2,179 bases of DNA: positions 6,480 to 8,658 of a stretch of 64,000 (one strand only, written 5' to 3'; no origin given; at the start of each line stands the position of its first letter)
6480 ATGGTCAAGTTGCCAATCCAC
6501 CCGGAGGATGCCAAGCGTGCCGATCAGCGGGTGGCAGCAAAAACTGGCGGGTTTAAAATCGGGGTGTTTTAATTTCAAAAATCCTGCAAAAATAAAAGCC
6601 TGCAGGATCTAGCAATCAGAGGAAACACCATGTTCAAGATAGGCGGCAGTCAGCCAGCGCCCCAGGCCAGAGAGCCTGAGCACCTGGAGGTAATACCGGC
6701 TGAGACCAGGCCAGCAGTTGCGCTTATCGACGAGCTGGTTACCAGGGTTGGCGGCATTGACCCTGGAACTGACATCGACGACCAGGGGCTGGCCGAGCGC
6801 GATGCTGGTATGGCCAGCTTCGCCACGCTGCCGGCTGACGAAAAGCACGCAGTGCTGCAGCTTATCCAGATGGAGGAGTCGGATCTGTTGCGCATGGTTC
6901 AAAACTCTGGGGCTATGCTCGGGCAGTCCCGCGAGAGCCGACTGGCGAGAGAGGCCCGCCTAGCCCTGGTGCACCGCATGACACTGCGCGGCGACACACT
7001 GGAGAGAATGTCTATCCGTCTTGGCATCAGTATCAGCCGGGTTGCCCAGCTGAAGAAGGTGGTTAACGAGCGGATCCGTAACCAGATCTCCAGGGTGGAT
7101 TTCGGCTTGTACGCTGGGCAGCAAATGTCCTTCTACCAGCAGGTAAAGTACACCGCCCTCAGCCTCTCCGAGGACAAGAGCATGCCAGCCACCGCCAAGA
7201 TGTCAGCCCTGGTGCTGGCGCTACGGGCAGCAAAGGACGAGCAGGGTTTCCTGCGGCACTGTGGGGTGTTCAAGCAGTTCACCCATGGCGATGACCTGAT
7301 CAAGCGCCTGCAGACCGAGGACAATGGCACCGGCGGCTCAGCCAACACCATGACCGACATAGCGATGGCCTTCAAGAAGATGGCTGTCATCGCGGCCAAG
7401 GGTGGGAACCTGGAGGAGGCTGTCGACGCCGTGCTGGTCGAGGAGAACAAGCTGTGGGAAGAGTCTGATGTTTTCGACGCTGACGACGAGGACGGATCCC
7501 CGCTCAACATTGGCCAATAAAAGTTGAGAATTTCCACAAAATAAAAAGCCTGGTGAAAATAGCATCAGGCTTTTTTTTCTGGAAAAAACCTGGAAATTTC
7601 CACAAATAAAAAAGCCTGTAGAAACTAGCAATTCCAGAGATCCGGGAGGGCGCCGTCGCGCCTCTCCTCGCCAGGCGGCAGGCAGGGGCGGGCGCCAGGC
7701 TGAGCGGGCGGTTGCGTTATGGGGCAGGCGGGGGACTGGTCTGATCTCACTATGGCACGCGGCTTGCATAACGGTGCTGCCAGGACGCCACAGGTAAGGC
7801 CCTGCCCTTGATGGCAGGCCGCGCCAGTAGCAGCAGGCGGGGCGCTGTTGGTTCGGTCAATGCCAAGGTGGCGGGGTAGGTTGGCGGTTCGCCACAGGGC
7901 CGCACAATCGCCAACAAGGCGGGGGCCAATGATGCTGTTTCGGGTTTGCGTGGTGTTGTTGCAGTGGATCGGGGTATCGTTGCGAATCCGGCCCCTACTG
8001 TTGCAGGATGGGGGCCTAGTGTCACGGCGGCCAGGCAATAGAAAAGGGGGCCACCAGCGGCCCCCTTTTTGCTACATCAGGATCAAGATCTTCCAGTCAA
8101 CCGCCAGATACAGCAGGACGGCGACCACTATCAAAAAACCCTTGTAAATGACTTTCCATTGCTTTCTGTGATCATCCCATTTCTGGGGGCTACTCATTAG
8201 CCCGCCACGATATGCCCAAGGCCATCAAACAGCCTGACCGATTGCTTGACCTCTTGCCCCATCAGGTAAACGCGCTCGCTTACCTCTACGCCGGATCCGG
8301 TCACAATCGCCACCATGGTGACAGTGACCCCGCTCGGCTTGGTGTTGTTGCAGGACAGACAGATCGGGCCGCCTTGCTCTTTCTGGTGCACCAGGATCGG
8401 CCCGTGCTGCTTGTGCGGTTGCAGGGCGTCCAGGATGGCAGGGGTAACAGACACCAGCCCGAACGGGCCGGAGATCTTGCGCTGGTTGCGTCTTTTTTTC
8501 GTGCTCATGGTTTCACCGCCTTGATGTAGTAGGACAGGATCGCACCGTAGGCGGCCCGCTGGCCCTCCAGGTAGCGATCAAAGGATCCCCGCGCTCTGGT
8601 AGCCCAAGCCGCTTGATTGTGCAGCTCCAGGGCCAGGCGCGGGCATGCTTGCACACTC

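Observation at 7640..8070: GC-rich 430-bp non-coding block with a sigma54-type promoter and a strong terminator: candidate structured RNA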

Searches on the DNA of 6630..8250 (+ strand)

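Call 5: search_rna_families(source=window, start=7450, end=8250, threshold=evalue, max_evalue=10, show_alignments=3)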
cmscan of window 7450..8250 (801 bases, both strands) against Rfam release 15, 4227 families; matches with E-value up to 10: 32.
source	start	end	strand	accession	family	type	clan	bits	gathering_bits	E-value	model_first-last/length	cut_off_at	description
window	7517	7579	+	RF00506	Thr_leader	Cis-reg; leader;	-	25.3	55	0.022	1-118/118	no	Threonine operon leader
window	7514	7610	+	RF02530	URE2_IRES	Cis-reg; IRES;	-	23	70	0.53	1-105/105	no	Ure2 internal ribosome entry site (IRES)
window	7539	7607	-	RF00506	Thr_leader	Cis-reg; leader;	-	22.9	55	0.08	1-118/118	no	Threonine operon leader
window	7532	7628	-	RF00121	MicC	Gene; sRNA;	-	22.9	90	0.7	1-123/123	no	MicC RNA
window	7538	7658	+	RF00516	ylbH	Cis-reg; leader;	-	22.8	50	0.016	1-122/122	no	ylbH leader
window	8040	8069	-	RF02066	STnc320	Gene; sRNA;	-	21.6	50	0.18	20-49/55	no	Salmonella enterica sRNA STnc320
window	7526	7578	+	RF00116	C0465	Gene; sRNA;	-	21.6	40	0.27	1-78/78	no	C0465 RNA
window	7538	7598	-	RF02064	STnc370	Gene; sRNA;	-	21.5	54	4.2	1-71/71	no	Enterobacterial sRNA STnc370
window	7564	7618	-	RF03217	mir-3167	Gene; miRNA;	-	21.4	86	0.43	1-59/59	no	mir-3167 microRNA precursor family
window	7538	7631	-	RF02449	ncr1015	Gene; sRNA;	-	20.3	60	3.7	1-121/121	no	Bacillus sRNA ncr1015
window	7520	7586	+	RF00121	MicC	Gene; sRNA;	-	20.2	90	2.5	1-123/123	no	MicC RNA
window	8035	8069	-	RF00489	ctRNA_p42d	Gene; antisense;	-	19.7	50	0.2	1-46/46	no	ctRNA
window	7775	7835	-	RF00285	snoZ6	Gene; snRNA; snoRNA; CD-box;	-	17.6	35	0.4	1-91/91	no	Z6 small nucleolar RNA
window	8036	8077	+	RF02066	STnc320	Gene; sRNA;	-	17.5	50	1.8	14-55/55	no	Salmonella enterica sRNA STnc320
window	7540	7603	-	RF00116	C0465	Gene; sRNA;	-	17.4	40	2.7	1-78/78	no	C0465 RNA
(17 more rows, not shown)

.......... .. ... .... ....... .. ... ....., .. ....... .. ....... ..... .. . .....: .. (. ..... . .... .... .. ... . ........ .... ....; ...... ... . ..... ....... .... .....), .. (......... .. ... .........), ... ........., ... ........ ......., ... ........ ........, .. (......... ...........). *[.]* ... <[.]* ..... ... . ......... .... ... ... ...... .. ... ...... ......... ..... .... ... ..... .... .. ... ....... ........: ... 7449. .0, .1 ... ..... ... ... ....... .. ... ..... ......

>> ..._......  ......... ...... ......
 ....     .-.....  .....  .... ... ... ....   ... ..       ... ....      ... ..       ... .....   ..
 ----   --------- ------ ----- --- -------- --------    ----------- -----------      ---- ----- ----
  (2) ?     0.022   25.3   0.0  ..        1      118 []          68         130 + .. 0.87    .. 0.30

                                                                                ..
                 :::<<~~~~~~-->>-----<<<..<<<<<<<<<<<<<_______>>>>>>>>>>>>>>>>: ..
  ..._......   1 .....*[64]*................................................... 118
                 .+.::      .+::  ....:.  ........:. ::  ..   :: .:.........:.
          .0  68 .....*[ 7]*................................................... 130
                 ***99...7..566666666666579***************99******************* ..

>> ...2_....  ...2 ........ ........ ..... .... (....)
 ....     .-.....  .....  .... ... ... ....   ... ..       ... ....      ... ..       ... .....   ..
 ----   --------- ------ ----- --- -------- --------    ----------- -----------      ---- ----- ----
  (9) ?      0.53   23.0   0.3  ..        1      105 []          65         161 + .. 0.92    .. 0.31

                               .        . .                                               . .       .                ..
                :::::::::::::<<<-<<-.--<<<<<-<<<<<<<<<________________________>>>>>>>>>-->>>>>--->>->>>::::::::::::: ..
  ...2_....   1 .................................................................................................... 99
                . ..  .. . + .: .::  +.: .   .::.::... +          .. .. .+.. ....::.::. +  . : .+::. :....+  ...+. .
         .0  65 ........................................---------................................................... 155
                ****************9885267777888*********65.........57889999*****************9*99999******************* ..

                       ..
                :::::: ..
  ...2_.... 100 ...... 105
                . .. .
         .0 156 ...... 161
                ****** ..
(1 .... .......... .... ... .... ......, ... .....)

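Call 8: search_dna_similar(query=window:7450-8250:+, collection=phages, mode=distant, max_rows=40)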
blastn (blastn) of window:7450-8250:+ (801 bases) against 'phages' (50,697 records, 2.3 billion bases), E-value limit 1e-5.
No match.

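Call 97: search_rna_families(sources=[L003, L005, L006, L009, L010], threshold=gathering)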
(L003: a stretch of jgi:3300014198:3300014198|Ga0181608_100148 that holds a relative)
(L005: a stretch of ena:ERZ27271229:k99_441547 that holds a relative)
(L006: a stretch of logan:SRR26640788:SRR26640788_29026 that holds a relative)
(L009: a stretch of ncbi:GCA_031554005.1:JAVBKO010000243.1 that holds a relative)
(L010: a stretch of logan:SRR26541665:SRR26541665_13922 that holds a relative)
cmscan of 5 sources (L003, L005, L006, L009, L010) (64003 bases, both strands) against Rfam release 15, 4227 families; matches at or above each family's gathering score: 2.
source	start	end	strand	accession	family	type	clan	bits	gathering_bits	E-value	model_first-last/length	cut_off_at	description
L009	1284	1357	+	RF00005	tRNA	Gene; tRNA;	CL00001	67.3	29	1.7e-12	1-71/71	no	tRNA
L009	1367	1440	+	RF00005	tRNA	Gene; tRNA;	CL00001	51.1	29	5.1e-08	1-71/71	no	tRNA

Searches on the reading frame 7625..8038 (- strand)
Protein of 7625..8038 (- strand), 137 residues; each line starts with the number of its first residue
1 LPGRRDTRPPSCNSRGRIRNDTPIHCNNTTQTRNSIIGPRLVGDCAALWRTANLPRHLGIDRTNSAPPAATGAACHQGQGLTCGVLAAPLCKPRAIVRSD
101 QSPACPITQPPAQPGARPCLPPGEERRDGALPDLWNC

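Call 100: search_protein_families(library=pfam, proteins=[window:7625-8038:-], max_evalue=0.01)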
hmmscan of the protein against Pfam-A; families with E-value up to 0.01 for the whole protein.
window:7625-8038:- (137 aa): 0 families

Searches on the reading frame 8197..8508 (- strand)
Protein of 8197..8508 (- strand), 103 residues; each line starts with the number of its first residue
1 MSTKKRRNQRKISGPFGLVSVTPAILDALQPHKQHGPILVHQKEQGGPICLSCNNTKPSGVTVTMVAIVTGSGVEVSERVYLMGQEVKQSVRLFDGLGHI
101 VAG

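Call 15: search_protein_families(library=phrogs, proteins=[window:8197-8508:-], max_evalue=0.01)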
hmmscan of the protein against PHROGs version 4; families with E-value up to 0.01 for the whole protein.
window:8197-8508:- (103 aa): 0 families

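Call 16: search_protein_families(library=pfam, proteins=[window:8197-8508:-], max_evalue=0.01)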
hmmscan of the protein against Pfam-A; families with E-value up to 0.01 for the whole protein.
window:8197-8508:- (103 aa): 0 families

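Call 18: find_related_loci(query=window:8197-8508:-, collection=viral_contigs, flank=4000)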
Query window:8197-8508:- (103 aa) in viral_contigs; peptide patterns used: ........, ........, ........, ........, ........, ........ (x = any residue, [..] = any of these).
67 stretches matched a pattern, but none encodes a relative of the query by tblastn (E <= 1e-3).

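Call 59: find_homologous_proteins(query=window:8197-8508:-)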
Query window:8197-8508:- (103 aa): 1 proteins with E <= 0.001 among 2 candidates.
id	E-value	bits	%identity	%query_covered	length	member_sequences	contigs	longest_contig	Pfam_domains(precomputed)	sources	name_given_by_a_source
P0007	3.3e-61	221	100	100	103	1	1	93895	-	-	-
